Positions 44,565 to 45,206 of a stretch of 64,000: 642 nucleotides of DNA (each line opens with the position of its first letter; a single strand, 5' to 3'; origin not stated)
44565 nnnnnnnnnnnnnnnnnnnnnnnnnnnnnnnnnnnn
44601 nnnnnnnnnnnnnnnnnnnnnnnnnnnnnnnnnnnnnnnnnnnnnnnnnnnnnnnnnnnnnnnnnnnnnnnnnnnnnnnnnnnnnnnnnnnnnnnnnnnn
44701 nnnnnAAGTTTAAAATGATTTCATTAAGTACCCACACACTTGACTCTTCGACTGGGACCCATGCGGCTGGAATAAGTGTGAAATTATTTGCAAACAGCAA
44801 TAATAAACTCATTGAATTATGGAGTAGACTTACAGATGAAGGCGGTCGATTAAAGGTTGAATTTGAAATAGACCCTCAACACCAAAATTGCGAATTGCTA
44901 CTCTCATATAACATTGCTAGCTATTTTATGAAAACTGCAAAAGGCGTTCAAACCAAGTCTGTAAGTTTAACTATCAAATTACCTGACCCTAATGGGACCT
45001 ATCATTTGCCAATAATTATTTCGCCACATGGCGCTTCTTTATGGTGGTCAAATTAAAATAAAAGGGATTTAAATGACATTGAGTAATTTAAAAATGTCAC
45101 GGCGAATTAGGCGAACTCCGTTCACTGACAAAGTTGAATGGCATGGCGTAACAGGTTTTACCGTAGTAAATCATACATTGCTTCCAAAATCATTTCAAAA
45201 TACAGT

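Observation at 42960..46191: Operon coupling a ThDP enzyme, a transthyretin-like protein lacking the YRGS motif, and a DmdA-like aminomethyltransferase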

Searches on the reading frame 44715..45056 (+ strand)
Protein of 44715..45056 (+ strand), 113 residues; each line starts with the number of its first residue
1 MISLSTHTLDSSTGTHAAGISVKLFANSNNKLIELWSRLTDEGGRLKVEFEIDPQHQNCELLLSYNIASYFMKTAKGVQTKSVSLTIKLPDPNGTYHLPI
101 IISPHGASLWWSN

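Call 5: search_protein_families(library=pfam, proteins=[window:44715-45056:+])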
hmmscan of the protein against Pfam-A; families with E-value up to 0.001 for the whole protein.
window:44715-45056:+ (113 aa): 1 family
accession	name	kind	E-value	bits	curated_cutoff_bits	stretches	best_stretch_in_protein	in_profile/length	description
PF00576.27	Transthyretin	-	4.3e-15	56.7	25.3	1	4-108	1-105/109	HIUase/Transthyretin family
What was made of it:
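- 44715..45056 (+): Transthyretin/HIUase-fold protein of a distinct subfamily, 113 aa. His7, Arg45 and His97 are kept; position 16 is His instead of Pro; the C-terminus is S-L-W-W-S-N instead of Y-R-G-S. PF00576 scores 56.7 bits (call 5).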

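Call 6: search_protein_families(library=ncbifam, proteins=[window:44715-45056:+])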
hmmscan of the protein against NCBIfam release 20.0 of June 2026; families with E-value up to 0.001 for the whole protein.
window:44715-45056:+ (113 aa): 2 families
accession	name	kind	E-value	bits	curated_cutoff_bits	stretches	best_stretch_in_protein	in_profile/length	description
TIGR02962.1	hdxy_isourate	equivalog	9.8e-17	61.4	87.45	1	3-108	3-108/113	hydroxyisourate hydrolase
NF011610.0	PRK15036.1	equivalog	1.1e-07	32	217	1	4-109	29-133/137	hydroxyisourate hydrolase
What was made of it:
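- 44715..45056 (+): The HIUase equivalog TIGR02962 scores 61.4 against a cutoff of 87.45 (call 6).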

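Call 8: search_solved_structures(query=window:44715-45056:+, show_alignments=3, max_evalue=0.01)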
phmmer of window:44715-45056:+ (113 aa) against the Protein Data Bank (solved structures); distinct sequences matched with E-value up to 0.01: 6.
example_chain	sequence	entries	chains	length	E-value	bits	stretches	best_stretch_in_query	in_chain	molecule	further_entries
2h0e_A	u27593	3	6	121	1.7e-06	31.6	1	3-110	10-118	Transthyretin-like protein pucM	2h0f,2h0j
4q14_A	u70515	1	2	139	1.7e-06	31.6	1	3-109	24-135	5-hydroxyisourate hydrolase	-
2g2n_A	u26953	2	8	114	6e-06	29.9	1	4-110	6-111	Transthyretin-like protein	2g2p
2igl_A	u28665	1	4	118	6.7e-06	29.7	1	4-110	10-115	Transthyretin-like protein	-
2gpz_A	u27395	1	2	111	6.9e-06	29.7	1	4-110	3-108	transthyretin-like protein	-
3qva_A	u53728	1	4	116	0.00029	24.4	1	2-109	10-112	Transthyretin-like protein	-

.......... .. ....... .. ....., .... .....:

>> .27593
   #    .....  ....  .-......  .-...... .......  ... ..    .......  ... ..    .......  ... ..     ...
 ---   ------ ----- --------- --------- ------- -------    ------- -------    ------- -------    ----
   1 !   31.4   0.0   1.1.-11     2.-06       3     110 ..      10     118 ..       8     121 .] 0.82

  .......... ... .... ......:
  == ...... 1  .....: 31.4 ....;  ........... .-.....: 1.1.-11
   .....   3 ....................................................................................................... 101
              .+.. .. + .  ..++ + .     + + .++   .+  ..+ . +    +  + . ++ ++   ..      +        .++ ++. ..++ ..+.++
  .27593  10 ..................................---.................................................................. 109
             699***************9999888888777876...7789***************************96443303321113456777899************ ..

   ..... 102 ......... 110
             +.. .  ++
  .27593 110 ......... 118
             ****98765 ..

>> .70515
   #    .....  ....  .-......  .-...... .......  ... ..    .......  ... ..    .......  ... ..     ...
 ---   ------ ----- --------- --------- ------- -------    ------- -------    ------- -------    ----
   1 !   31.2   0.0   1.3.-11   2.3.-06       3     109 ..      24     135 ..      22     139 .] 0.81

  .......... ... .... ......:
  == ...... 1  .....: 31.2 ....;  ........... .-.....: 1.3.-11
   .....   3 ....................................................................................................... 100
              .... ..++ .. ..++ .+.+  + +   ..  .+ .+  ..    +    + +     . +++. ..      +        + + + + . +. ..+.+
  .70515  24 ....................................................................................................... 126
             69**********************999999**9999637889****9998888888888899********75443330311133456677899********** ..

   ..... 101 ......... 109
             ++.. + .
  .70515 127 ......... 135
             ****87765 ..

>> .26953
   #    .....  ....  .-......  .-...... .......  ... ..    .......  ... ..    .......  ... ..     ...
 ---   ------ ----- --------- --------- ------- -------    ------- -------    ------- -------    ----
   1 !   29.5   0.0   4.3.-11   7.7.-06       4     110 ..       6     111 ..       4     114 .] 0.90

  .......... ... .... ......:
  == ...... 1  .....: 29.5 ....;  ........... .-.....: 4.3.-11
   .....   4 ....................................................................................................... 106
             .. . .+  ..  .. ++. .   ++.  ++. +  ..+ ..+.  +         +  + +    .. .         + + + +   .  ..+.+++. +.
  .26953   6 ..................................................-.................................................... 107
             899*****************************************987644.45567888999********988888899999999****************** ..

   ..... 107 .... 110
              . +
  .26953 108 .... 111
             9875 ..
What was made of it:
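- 44715..45056 (+): Alignment to PucM, Brucella HIUase and E. coli TLP is in call 8.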

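Call 10: find_homologous_proteins(query=window:44715-45056:+, max_evalue=0.001)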
Query window:44715-45056:+ (113 aa): 38 proteins with E <= 0.001 among 41 candidates.
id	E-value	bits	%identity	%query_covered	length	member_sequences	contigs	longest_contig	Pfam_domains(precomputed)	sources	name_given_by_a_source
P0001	4.3e-69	248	99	100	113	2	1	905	PF00576.28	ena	-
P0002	5.7e-53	196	77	100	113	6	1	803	PF00576.28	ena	-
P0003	5.7e-50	186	71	100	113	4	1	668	PF00576.28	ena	-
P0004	1.6e-49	185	73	100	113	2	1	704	PF00576.28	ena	-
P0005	2.8e-49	184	71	100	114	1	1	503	PF00576.28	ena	-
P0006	5.1e-49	183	73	100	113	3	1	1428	PF00576.28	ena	-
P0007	7.7e-49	183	72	100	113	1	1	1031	PF00576.28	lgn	-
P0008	1.2e-48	182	73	100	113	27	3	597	PF00576.28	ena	-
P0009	1.4e-48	182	73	100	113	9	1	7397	PF00576.28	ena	-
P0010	3.2e-48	181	71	100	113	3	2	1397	PF00576.28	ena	-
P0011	4.0e-48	180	70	100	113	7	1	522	PF00576.28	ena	-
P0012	6.0e-48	180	72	100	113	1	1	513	PF00576.28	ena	-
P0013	1.1e-47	179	69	100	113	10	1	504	PF00576.28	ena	-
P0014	4.6e-47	177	71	100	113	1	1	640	PF00576.28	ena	-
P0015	8.4e-47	176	71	100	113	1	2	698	PF00576.28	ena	-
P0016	2.5e-46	174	72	100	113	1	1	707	PF00576.28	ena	-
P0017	5.9e-46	173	68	100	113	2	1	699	PF00576.28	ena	-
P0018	2.7e-45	171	71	97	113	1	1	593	PF00576.28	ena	-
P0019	1.6e-44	169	65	100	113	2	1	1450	PF00576.28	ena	-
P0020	8.7e-44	166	67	100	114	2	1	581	PF00576.28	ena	-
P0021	6.6e-43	163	67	100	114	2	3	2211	PF00576.28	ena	-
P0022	2.0e-42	162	67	100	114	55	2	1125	PF00576.28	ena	-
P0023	4.1e-42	161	66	99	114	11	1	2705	PF00576.28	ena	-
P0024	7.2e-41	157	64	100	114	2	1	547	PF00576.28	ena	-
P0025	9.0e-40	153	63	99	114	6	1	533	PF00576.28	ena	-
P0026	7.9e-37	144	60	100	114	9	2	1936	PF00576.28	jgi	jgi:5-hydroxyisourate hydrolase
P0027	1.8e-34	136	56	100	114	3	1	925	PF00576.28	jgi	jgi:5-hydroxyisourate hydrolase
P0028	3.9e-33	132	60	100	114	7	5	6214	PF00576.28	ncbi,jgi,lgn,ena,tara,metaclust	tara:strand:- start:165 stop:509 length:345 start_codon:yes stop_codon:yes gene_type:complete|metacl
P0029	4.2e-32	129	53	99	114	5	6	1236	PF00576.28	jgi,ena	-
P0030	4.7e-30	122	57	99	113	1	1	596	PF00576.28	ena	-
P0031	2.8e-29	120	54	99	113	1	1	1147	PF00576.28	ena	-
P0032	5.2e-29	119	52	99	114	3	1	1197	PF00576.28,PF24695.2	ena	-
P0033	2.2e-26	110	51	99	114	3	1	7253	PF00576.28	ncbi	-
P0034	3.1e-16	78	69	51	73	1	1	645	PF00576.28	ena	-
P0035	8.6e-16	76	39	100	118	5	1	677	PF00576.28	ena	-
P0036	1.8e-13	69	36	99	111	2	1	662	PF00576.28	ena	-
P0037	2.7e-11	62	38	99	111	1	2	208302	PF00576.28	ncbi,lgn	ncbi:MAG: hydroxyisourate hydrolase [Rhizobiaceae bacterium]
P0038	4.8e-10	58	33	99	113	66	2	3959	PF00576.28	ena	-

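Call 12: find_encoding_contigs(protein=P0009, flank=8000, max_places=4)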
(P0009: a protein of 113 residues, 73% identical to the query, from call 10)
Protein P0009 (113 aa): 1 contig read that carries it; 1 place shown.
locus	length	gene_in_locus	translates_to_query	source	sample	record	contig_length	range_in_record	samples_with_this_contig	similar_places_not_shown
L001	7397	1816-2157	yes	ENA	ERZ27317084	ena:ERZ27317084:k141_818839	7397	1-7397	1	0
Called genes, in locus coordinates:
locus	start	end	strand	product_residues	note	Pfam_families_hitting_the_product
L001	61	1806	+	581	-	PF02776:TPP_enzyme_N, PF00205:TPP_enzyme_M, PF02775:TPP_enzyme_C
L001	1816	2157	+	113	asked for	PF00576:Transthyretin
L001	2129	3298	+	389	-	PF01571:GCV_T, PF08669:GCV_T_C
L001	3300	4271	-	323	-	PF01965:DJ-1_PfpI, PF12833:HTH_18, PF00165:HTH_AraC (weak)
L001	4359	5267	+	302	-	PF05853:BKACE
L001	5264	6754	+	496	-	PF02737:3HCDH_N, PF00725:3HCDH, PF13279:4HBT_2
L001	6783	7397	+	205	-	?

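Call 13: find_encoding_contigs(protein=P0033, flank=8000, max_places=4)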
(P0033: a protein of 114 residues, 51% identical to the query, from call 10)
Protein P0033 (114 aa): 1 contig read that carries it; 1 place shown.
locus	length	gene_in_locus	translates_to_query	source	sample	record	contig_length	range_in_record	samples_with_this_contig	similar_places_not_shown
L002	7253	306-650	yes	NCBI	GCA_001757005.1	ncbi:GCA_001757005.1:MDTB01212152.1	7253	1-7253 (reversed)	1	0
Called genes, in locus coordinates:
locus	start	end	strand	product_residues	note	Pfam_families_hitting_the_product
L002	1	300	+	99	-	?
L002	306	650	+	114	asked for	PF00576:Transthyretin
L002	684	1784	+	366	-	PF01571:GCV_T, PF08669:GCV_T_C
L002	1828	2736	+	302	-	PF05853:BKACE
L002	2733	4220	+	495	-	PF01210:NAD_Gly3P_dh_N (faint), PF02737:3HCDH_N, PF00725:3HCDH, PF13279:4HBT_2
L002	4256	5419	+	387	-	PF02771:Acyl-CoA_dh_N, PF02770:Acyl-CoA_dh_M, PF00441:Acyl-CoA_dh_1, PF08028:Acyl-CoA_dh_2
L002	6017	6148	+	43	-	-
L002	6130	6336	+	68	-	PF13607:Succ_CoA_lig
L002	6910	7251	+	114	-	?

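Call 14: find_encoding_contigs(protein=P0037, flank=10000, max_places=4)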
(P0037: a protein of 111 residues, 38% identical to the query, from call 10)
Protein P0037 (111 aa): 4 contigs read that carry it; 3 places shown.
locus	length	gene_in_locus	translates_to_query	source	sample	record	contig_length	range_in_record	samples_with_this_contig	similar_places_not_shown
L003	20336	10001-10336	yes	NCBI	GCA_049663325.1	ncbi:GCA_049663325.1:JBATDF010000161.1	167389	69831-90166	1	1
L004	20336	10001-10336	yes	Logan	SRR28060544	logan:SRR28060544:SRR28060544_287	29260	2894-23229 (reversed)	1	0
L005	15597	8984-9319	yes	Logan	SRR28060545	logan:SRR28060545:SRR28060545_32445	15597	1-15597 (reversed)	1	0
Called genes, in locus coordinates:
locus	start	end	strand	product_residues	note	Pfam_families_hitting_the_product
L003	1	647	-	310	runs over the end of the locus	PF02277:DBI_PRT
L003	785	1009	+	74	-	PF06945:DUF1289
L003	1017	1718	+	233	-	PF13650:Asp_protease_2, PF13975:gag-asp_proteas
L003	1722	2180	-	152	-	PF00226:DnaJ (weak)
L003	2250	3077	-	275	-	PF01925:TauE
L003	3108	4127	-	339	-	PF01207:Dus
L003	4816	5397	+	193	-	PF00589:Phage_integrase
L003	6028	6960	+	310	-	PF00126:HTH_1, PF03466:LysR_substrate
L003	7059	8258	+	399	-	PF01070:FMN_dh, PF00478:IMPDH (weak)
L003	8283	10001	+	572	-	PF02776:TPP_enzyme_N, PF00205:TPP_enzyme_M, PF02775:TPP_enzyme_C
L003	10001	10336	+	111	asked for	PF00576:Transthyretin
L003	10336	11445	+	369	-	PF01571:GCV_T, PF08669:GCV_T_C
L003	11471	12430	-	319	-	PF02615:Ldh_2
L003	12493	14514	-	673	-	PF00005:ABC_tran, PF01078:Mg_chelatase (faint), PF13555:AAA_29 (faint), PF13304:AAA_21 (weak), PF08352:oligo_HPY, PF00005:ABC_tran, PF02463:SMC_N, PF08352:oligo_HPY, +2 more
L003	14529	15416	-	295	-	PF12911:OppC_N (weak), PF00528:BPD_transp_1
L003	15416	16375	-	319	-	PF19300:BPD_transp_1_N (weak), PF00528:BPD_transp_1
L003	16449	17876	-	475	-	PF00496:SBP_bac_5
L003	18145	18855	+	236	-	PF03575:Peptidase_S51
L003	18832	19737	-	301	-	PF00126:HTH_1, PF03466:LysR_substrate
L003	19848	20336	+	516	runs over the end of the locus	PF06253:MTTB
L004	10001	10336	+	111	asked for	PF00576:Transthyretin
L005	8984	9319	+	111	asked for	PF00576:Transthyretin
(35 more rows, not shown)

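Call 22: find_related_loci(query=A1, collection=genome_contigs, flank=10000)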
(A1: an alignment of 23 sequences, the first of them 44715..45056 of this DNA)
Query A1 (113 aa) in genome_contigs; peptide patterns used: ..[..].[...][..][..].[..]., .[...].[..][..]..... (x = any residue, [..] = any of these).
33 stretches matched a pattern; 13 encode a relative of the query (tblastn E <= 1e-3); 13 distinct loci.
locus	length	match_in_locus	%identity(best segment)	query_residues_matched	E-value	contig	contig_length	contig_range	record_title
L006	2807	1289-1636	30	1-112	5e-21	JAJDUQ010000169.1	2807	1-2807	MAG: Gammaproteobacteria bacterium isolate jk18x1bzbins.85 k141_1477002, whole genome shotgun sequence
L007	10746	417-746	31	7-112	4e-19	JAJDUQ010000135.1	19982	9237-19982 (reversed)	MAG: Gammaproteobacteria bacterium isolate jk18x1bzbins.85 k141_827592, whole genome shotgun sequence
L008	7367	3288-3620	35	1-113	3e-18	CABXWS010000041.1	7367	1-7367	MAG: uncultured Pelagibacteraceae bacterium isolate AG-325-I13 genome assembly, contig: AG-325-I13_NODE_41, whole genome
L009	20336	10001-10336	35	1-105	3e-18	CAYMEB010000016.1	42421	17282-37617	MAG TPA_asm: uncultured Hyphomicrobiaceae bacterium isolate SRP124364_co1_118 genome assembly, contig: NODE_569_length_4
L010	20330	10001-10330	34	1-112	4e-16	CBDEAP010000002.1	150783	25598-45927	MAG: Candidatus Pelagibacterales bacterium isolate N-LaCa2-17jan24-061 genome assembly, contig: N-LaCa2-17jan24-C381, wh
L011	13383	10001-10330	34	1-112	4e-16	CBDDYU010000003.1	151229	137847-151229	MAG: Candidatus Pelagibacterales bacterium isolate N-Balt4-05jul22-001 genome assembly, contig: N-Balt4-05jul22-C434, wh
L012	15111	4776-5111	32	1-112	3e-15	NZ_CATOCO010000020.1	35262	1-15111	MAG: uncultured Planktomarina sp. isolate NSEA_SAMEA5407188_METAG_20160512B7G10 NSEA_20160512B7G10_METAG-scaffold_20, wh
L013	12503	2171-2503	33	1-113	4e-15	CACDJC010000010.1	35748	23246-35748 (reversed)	uncultured Pelagibacteraceae bacterium isolate AG-365-I20 genome assembly, contig: AG-365-I20_NODE_10, whole genome shot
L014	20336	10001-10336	30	1-112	3e-14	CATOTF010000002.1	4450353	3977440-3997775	MAG: uncultured Rhizobiaceae bacterium isolate 549a7c9a-40e5-4b7f-bccc-05cc6f8e5008 genome assembly, contig: contig_2, w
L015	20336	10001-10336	36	1-112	6e-14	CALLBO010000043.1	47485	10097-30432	MAG: uncultured Granulosicoccaceae bacterium isolate L4_Bin_METABAT__111_1 genome assembly, contig: c_000001166079, whol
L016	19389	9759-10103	34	1-112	1e-12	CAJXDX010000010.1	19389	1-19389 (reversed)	MAG TPA_asm: uncultured proteobacterium isolate ERR598960_bin.81_MetaBAT_v2.12.1_MAG genome assembly, contig: NODE_1214_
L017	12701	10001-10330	33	2-113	1e-12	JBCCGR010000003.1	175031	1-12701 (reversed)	MAG: Pseudomonadota bacterium isolate P01_B01_bin.48 k141_2547651_length_175031_cov_31.7010, whole genome shotgun sequen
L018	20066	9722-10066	31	1-112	1e-10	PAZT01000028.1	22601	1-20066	MAG: Deltaproteobacteria bacterium isolate SP68 MHASMcontig_1312755, whole genome shotgun sequence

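Call 40: search_protein_families(library=pfam, max_evalue=0.00001, proteins=[L010:4414-5640:+, L010:5635-6360:-, L010:6418-7095:+, L010:7095-8249:+, L010:11490-12614:+, L010:12621-13496:+, L010:13896-14315:+, L010:14325-15179:-, L010:15187-16434:-, L010:16523-17644:-])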
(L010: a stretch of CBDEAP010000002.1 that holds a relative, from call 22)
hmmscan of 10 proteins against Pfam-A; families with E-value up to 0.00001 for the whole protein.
L010:4414-5640:+ (408 aa): 2 families
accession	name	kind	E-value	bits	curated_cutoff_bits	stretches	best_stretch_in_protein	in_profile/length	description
PF01571.26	GCV_T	-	1.5e-40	139.5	25.6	1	82-282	50-254/255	Aminomethyltransferase folate-binding domain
PF08669.17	GCV_T_C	-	4.1e-11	43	25.9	1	307-382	4-80/80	Glycine cleavage T-protein C-terminal barrel domain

L010:5635-6360:- (241 aa): 1 family
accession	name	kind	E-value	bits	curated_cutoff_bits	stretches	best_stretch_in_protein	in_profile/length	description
PF00497.25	SBP_bac_3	-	1.6e-18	67.2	26.4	1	30-231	15-130/132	Bacterial extracellular solute-binding proteins, family 3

L010:6418-7095:+ (225 aa): 1 family
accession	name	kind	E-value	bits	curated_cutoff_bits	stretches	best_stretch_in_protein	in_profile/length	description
PF03575.23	Peptidase_S51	-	5.3e-32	111.6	23.9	1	5-193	1-200/206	Peptidase family S51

L010:7095-8249:+ (384 aa): 2 families
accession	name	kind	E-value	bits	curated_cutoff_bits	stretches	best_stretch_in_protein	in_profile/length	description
PF01070.24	FMN_dh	-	1.2e-114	383.4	24.9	1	20-375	1-349/350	FMN-dependent dehydrogenase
PF00478.31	IMPDH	-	2.3e-07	30.6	25.6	1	232-331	132-239/345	IMP dehydrogenase / GMP reductase domain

L010:11490-12614:+ (374 aa): 3 families
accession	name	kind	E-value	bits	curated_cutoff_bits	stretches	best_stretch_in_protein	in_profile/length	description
PF00108.29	Thiolase_N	-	2e-59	201.6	26.4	1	5-243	2-260/260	Thiolase, N-terminal domain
PF02803.24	Thiolase_C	-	5.8e-45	152.3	27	1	251-371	2-122/123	Thiolase, C-terminal domain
PF22691.2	Thiolase_C_1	-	4e-06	27.1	28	0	275-313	22-60/144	Thiolase C-terminal domain-like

L010:12621-13496:+ (291 aa): 1 family
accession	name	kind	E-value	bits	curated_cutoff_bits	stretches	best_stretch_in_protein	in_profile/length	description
PF01063.24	Aminotran_4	-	4e-53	181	28.5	1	40-267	2-223/223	Amino-transferase class IV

L010:13896-14315:+ (139 aa): 1 family
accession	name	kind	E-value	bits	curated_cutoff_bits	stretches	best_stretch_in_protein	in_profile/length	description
PF00903.31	Glyoxalase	-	1.4e-09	38.8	20.6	1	12-131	4-121/121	Glyoxalase/Bleomycin resistance protein/Dioxygenase superfamily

L010:14325-15179:- (284 aa): 1 family
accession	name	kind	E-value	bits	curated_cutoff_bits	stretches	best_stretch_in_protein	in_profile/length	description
PF00528.27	BPD_transp_1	-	3e-14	53.6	26.4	1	96-275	2-181/184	Binding-protein-dependent transport system inner membrane component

L010:15187-16434:- (415 aa): 1 family
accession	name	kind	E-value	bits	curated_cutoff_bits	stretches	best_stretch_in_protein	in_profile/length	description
PF00528.27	BPD_transp_1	-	2.3e-07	31.2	26.4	1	226-404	15-176/184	Binding-protein-dependent transport system inner membrane component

L010:16523-17644:- (373 aa): 1 family
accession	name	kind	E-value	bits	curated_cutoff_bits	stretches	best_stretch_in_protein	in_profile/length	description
PF13416.11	SBP_bac_8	-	4.5e-29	102.6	27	1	46-328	8-273/279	Bacterial extracellular solute-binding protein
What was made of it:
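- In Pelagibacterales it is followed by a thiolase and a class IV aminotransferase (call 40).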
